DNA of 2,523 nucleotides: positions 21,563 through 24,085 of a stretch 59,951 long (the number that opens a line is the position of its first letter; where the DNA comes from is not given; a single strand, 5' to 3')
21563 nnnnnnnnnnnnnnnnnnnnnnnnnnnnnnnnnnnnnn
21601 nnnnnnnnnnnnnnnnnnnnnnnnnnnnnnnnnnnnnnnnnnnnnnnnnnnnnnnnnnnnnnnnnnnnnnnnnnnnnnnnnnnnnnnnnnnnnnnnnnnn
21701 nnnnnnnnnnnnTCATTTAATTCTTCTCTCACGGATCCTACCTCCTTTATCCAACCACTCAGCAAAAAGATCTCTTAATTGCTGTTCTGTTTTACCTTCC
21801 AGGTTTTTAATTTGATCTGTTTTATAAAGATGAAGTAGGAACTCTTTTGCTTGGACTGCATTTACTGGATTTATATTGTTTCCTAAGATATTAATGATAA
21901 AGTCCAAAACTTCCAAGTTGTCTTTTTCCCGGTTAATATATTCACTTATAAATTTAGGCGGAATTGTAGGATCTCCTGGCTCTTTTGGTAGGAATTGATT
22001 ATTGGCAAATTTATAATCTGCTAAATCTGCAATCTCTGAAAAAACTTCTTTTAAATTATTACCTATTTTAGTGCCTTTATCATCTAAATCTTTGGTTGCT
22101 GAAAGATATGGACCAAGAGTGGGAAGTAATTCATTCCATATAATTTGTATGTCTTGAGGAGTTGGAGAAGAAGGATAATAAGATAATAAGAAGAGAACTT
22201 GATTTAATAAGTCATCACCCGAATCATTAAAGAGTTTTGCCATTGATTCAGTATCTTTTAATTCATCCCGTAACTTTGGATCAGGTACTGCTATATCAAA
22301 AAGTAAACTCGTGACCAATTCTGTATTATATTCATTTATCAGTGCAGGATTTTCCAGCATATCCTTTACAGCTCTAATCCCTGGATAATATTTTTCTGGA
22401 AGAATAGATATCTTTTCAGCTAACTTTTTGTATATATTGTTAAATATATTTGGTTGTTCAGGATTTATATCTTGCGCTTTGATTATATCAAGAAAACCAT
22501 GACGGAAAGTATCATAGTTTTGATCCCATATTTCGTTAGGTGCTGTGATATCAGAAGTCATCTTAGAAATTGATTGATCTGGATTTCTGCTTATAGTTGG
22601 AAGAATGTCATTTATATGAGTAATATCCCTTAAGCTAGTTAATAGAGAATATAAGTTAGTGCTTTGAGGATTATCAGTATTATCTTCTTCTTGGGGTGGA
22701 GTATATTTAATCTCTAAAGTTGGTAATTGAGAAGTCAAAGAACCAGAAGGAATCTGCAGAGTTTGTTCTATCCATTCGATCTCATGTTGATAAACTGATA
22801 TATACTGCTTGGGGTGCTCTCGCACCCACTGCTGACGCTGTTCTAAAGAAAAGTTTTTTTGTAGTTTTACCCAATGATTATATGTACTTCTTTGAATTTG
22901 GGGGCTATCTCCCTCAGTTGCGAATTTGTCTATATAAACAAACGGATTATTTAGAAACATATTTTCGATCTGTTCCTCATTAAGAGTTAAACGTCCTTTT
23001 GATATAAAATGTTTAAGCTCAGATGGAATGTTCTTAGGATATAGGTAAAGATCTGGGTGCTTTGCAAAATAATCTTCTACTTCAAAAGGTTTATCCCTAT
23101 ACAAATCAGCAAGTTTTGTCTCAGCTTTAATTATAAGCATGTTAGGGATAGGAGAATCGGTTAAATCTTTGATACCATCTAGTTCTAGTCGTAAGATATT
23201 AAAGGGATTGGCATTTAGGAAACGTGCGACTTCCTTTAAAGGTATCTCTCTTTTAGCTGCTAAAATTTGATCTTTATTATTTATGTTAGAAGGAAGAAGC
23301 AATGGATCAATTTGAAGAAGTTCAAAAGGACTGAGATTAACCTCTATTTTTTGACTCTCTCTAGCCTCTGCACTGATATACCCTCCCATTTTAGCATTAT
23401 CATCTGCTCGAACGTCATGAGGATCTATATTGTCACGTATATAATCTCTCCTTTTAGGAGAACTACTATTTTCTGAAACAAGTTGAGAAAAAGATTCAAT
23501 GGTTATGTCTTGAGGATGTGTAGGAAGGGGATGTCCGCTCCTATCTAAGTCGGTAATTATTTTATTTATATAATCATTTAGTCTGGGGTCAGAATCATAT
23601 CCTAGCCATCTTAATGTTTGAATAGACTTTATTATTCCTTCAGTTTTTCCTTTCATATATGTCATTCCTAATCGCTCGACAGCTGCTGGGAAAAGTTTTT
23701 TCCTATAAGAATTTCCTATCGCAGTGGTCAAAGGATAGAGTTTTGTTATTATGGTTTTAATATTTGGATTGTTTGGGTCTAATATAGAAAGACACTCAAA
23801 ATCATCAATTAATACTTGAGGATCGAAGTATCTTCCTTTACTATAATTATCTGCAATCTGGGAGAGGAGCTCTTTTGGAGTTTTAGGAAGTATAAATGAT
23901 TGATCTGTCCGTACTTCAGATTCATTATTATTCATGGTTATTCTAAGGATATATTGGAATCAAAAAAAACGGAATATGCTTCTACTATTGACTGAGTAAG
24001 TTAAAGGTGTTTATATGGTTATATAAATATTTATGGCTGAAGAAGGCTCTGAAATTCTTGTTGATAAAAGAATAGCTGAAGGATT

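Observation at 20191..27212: Divergent cluster of orphan envelope proteins built around an LCP-like protein: candidate uncharacterised cell-surface system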

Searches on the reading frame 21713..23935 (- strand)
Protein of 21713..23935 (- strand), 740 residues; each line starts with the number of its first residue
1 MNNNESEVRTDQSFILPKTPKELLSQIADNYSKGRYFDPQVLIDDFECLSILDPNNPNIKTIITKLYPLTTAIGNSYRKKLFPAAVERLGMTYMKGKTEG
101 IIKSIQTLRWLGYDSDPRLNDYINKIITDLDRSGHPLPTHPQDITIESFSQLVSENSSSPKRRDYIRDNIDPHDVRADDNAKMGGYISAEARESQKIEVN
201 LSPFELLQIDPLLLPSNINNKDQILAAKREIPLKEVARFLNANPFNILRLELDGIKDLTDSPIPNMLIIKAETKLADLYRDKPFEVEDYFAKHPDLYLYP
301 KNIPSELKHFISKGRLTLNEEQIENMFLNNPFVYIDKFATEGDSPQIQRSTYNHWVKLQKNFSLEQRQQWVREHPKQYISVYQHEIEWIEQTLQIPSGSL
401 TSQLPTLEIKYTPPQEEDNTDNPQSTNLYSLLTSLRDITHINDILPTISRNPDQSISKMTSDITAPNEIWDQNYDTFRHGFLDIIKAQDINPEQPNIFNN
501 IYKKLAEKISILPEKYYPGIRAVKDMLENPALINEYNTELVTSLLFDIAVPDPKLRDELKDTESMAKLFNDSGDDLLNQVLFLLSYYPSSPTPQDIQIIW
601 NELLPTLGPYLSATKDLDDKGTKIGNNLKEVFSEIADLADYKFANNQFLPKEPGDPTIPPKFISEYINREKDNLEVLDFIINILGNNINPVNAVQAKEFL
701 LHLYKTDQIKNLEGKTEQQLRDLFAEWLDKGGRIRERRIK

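Call 3: search_protein_families(library=pfam, proteins=[window:21713-23935:-], max_evalue=1)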
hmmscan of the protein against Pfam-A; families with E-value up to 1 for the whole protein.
window:21713-23935:- (740 aa): 0 families

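Call 4: search_protein_families(library=ncbifam, proteins=[window:21713-23935:-], max_evalue=1)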
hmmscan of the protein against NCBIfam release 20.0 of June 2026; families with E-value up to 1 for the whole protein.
window:21713-23935:- (740 aa): 2 families
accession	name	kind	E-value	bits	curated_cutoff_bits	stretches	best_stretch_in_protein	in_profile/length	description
TIGR04496.1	rSAM_XyeB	equivalog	0.036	12.8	450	1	518-577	169-228/385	cyclophane-forming radical SAM/SPASM peptide maturase XyeB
TIGR00634.1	recN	equivalog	0.18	10.7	407.85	1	333-390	148-205/563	DNA repair protein RecN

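Call 5: find_homologous_proteins(query=window:21713-23935:-)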
Query window:21713-23935:- (740 aa): 1 proteins with E <= 0.001 among 8000 candidates.
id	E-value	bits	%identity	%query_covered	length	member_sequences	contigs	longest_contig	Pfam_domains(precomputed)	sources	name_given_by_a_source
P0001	0.0e+0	1668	100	100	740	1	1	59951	-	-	-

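Call 16: find_encoding_contigs(protein=window:21713-23935:-, flank=10000)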
Protein window:21713-23935:- (740 aa): no gene with exactly this product is on record in the collection.
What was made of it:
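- Tried and rejected: The window's own contig is not on record for neighbour look-up (call 16).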

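Call 20: search_protein_representatives(protein=window:21713-23935:-)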
Query: 740 residues. Proteins with E-value up to 0.001 (for the whole library): 1; up to 1e-10: 1; up to 1e-30: 1. The best 1 are listed.
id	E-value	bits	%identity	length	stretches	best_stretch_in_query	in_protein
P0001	0.0e+00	1667.6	100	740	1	1-740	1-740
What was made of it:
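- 21713..23935 (-): 740-aa acidic, predicted all-helical soluble protein. It is translationally coupled to the LCP gene through a 20-nt overlap. At sequence level it is an orphan. It found only itself among 5.8 billion word-indexed proteins and in an exhaustive phmmer run against 1.84 billion representatives (calls 5, 20).
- Tried and rejected: The 740-aa protein found only itself, both in the word-indexed search of 5.8 billion proteins and in exhaustive phmmer against 1.84 billion representatives (calls 5, 20).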

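Call 35: search_solved_structures(query=window:21713-23935:-, max_evalue=10, show_alignments=2)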
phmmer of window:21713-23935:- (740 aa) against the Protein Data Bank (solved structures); distinct sequences matched with E-value up to 10: 2.
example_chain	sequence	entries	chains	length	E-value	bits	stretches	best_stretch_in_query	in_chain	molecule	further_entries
9dvt_R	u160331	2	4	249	0.89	11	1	276-330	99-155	DNA-binding dual master transcriptional regulator RpaA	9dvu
2d4r_A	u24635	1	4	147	1.8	10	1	29-102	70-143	hypothetical protein TTHA0849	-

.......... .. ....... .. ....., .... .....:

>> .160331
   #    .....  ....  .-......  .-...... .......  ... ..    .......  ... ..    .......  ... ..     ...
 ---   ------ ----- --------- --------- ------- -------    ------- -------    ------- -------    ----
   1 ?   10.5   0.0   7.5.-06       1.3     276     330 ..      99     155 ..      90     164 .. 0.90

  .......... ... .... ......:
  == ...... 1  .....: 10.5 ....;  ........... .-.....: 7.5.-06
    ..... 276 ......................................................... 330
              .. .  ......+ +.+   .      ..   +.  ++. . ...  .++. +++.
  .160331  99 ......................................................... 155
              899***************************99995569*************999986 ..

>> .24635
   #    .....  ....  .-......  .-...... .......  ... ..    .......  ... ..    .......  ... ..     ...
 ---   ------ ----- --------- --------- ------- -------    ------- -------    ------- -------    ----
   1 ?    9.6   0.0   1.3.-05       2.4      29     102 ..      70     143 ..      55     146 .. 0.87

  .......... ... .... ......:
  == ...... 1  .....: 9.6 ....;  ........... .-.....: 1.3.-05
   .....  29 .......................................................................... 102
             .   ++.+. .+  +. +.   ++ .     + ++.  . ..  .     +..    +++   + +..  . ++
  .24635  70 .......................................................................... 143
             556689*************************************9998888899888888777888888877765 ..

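Call 36: search_protein_families(library=phrogs, proteins=[window:21713-23935:-], max_evalue=0.1)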
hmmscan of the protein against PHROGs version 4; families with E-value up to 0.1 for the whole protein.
window:21713-23935:- (740 aa): 0 families

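Call 37: search_protein_families(library=padloc, proteins=[window:21713-23935:-], max_evalue=0.1)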
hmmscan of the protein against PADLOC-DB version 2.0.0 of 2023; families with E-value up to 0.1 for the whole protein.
window:21713-23935:- (740 aa): 0 families

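Call 45: predict_structure(protein=window:21713-23935:-)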
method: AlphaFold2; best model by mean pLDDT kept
length: 740 residues; sequences in the alignment: 1
mean_pLDDT: 36.8   pTM: 0.21
mean pLDDT of the five models: 36.8, 36.2, 32.5, 31.8, 30.7
residues with pLDDT >= 90: 0; 70-90: 0; 50-70: 43; < 50: 697
segments of 3 or more residues with pLDDT < 50: 1-25, 27-39, 46-78, 90-102, 127-715, 717-721, 728-740
pLDDT, mean of each block of 10 residues (from residue 1): 26 35 46 44 48 41 40 44 52 45 52 52 52 40 39 37 36 35 29 33 35 34 34 37 30 32 28 27 36 33 35 33 36 33 36 39 39 42 43 39 35 29 31 31 31 32 31 33 32 33 35 35 36 33 33 38 35 36 32 34 36 35 37 34 31 32 35 40 38 42 43 45 49 34
secondary structure, 60 per line:
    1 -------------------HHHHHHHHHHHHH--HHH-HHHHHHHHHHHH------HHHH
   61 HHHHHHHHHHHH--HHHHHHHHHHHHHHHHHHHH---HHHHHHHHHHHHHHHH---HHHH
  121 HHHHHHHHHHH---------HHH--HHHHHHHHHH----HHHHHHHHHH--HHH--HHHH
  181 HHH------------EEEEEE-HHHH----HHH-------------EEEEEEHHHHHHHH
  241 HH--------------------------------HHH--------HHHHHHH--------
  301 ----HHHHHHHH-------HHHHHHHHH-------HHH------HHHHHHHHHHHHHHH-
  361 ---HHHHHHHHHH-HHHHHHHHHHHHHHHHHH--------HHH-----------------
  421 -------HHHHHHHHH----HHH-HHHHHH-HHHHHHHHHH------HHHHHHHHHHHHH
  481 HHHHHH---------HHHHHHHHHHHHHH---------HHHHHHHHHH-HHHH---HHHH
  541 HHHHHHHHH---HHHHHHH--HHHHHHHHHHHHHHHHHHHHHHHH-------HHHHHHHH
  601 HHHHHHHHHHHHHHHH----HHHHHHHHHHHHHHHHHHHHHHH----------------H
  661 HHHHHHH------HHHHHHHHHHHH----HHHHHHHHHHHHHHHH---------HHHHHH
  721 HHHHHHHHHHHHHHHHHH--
elements in order (helices of 4 or more, strands of 3 or more residues): H20-32 H39-50 H57-72 H75-94 H98-113 H117-131 H146-155 H160-169 H177-183 E196-201 H203-206 E227-232 H233-242 H286-292 H305-312 H320-328 H345-359 H364-373 H375-392 H428-436 H445-450 H452-461 H468-486 H496-509 H519-528 H530-533 H537-549 H553-559 H562-585 H593-616 H621-643 H660-667 H674-685 H690-705 H715-738
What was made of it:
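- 21713..23935 (-): The AF2 model has pLDDT 36.8 and is helical but unusable (call 45).
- Tried and rejected: The AF2 model of the 740-aa protein from a single sequence has pLDDT 36.8 and is unusable, so no fold search was run on it (call 45).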
